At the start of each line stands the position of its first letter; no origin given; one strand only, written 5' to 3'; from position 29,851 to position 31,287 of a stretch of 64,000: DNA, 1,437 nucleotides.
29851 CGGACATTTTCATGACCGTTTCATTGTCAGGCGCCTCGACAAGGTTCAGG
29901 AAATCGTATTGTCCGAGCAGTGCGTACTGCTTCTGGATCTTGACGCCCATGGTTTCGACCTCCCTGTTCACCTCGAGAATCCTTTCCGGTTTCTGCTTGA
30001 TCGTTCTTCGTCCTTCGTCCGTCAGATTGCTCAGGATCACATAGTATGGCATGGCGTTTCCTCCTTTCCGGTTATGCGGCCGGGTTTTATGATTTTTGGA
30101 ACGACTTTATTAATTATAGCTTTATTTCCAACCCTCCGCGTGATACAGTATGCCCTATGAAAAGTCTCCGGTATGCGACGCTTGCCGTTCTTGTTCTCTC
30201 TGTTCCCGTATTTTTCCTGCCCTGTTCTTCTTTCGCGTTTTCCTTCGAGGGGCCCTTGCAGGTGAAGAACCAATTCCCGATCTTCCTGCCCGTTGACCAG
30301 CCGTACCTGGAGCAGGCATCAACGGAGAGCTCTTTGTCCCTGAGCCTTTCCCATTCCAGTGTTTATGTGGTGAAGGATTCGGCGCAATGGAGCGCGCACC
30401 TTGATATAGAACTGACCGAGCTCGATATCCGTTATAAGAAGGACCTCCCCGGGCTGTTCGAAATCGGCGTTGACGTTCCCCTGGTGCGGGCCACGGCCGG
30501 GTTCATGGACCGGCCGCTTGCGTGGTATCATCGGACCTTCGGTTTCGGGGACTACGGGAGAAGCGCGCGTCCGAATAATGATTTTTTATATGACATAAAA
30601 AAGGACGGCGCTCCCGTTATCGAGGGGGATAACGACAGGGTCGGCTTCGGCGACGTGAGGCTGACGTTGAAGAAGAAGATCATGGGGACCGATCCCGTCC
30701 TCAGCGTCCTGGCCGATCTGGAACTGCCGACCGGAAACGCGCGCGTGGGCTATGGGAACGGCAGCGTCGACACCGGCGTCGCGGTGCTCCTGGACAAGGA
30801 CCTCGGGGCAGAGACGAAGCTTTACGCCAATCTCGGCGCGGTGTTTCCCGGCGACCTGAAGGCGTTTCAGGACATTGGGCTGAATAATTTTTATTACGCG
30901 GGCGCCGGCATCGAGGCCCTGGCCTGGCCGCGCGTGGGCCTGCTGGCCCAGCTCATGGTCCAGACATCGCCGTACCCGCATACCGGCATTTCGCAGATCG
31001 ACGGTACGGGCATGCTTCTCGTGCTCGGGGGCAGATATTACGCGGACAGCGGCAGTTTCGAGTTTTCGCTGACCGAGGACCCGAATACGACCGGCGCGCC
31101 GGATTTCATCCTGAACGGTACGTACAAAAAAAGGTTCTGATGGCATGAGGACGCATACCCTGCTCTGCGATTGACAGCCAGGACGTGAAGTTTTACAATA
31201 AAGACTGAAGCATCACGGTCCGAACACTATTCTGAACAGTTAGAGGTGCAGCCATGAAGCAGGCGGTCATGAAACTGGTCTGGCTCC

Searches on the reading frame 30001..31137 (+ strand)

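Call 47: search_protein_families(library=pfam, proteins=[window:30001-31137:+], max_evalue=0.001)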
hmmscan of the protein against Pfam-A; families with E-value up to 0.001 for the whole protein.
window:30001-31137:+ (379 aa): 1 family
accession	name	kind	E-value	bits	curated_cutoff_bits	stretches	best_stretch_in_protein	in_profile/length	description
PF11383.14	DUF3187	-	1e-25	91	24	1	65-379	4-320/320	Protein of unknown function (DUF3187)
